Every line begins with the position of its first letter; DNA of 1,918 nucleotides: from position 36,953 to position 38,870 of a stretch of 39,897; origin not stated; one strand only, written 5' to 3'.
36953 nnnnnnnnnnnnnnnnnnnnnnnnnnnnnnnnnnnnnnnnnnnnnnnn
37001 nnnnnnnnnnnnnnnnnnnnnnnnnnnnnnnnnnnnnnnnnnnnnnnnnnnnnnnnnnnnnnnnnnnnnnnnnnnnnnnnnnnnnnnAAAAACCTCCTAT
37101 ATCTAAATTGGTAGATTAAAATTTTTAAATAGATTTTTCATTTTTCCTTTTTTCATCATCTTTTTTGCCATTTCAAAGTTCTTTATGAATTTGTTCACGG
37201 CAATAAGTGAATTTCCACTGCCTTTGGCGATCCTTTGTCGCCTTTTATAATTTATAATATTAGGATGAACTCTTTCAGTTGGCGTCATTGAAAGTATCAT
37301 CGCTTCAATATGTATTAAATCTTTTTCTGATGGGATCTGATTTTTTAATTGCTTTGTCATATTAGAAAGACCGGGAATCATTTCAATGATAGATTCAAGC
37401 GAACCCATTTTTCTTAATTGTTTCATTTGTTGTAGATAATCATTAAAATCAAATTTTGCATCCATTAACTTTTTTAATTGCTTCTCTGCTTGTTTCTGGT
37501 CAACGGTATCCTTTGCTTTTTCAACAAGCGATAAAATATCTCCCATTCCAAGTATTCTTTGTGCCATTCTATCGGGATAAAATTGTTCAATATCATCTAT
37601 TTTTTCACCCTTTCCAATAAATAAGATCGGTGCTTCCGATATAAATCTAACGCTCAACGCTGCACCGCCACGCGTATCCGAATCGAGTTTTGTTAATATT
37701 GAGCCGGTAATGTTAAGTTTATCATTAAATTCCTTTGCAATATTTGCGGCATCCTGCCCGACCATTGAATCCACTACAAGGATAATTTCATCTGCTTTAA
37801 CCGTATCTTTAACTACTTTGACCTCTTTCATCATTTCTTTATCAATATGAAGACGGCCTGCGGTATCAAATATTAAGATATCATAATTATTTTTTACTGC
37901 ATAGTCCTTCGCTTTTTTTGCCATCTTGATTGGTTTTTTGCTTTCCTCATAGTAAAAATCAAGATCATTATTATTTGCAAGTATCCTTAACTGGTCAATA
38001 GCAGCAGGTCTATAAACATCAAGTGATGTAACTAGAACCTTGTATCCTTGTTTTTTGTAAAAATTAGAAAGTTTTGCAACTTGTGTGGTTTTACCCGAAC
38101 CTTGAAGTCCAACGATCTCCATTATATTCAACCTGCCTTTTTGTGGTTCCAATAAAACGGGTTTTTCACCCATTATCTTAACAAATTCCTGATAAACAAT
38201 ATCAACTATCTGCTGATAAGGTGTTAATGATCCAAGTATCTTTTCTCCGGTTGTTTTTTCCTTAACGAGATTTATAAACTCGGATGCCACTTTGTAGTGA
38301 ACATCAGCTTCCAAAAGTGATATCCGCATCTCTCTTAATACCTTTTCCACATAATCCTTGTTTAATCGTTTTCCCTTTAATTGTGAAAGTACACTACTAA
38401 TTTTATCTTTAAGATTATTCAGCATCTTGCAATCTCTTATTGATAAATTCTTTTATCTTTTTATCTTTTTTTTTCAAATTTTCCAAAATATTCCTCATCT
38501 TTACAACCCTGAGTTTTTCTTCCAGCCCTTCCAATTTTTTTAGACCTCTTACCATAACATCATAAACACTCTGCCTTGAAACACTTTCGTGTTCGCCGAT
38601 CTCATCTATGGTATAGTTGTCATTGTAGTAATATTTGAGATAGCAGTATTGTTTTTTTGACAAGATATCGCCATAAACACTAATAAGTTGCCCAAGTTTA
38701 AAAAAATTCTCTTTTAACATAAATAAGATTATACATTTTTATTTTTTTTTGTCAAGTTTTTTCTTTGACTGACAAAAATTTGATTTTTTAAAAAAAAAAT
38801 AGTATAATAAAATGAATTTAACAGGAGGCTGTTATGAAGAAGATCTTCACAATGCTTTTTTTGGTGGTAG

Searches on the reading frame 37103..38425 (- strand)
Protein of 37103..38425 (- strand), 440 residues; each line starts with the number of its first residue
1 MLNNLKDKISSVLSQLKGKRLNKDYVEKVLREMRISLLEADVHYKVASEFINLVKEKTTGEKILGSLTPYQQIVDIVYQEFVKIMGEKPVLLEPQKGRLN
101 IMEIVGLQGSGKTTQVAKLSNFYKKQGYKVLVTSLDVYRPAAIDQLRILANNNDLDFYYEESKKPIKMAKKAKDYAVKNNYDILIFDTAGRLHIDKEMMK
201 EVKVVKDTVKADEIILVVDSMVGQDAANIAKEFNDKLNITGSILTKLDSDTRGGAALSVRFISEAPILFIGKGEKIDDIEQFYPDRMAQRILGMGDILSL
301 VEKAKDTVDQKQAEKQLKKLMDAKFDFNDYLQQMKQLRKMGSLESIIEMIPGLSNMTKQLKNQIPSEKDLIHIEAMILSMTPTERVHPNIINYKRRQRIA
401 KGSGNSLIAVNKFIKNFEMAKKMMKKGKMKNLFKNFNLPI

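Call 27: search_protein_families(library=pfam, proteins=[window:37103-38425:-])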
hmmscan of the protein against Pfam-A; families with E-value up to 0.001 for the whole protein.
window:37103-38425:- (440 aa): 9 families
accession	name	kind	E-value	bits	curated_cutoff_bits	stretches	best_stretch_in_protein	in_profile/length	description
PF00448.28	SRP54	-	7.6e-70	235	22.7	1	101-293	3-196/196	SRP54-type protein, GTPase domain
PF02978.25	SRP_SPB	-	5e-30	104.2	27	1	324-424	1-91/91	Signal peptide binding domain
PF02881.24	SRP54_N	-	2.1e-15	57.1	22.4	1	5-80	1-74/75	SRP54-type protein, helical bundle domain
PF01656.29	CbiA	-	9.2e-07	29.3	25.4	1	109-252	9-88/125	CobQ/CobB/MinD/ParA nucleotide binding domain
PF02492.25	cobW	-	5.2e-05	23.3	20.7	1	103-248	4-154/180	CobW/HypB/UreG, nucleotide-binding domain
PF13614.12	AAA_31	-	7.7e-05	23.1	27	0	109-137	12-40/177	AAA domain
PF02223.23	Thymidylate_kin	-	0.00034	20.8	27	0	106-133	3-30/185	Thymidylate kinase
PF13207.12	AAA_17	-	0.00041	21.1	27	1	105-218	1-109/136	AAA domain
PF03029.23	ATP_bind_1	-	0.00068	19.9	27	0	104-136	1-33/240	Conserved hypothetical ATP binding protein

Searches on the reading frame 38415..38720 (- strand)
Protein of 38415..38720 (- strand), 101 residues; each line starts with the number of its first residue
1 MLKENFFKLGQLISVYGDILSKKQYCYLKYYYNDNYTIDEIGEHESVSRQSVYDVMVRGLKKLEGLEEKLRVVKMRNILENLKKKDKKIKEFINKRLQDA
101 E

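Call 27: search_protein_families(library=pfam, proteins=[window:38415-38720:-])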
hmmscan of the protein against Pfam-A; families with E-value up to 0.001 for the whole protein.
window:38415-38720:- (101 aa): 2 families
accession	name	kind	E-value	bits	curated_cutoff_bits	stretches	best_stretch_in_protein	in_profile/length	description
PF04297.20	UPF0122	-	2.3e-17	63.5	22.7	1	7-92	5-94/101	Putative helix-turn-helix protein, YlxM / p13 like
PF04545.22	Sigma70_r4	-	0.00015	21.7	24.1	1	28-63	13-48/50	Sigma-70, region 4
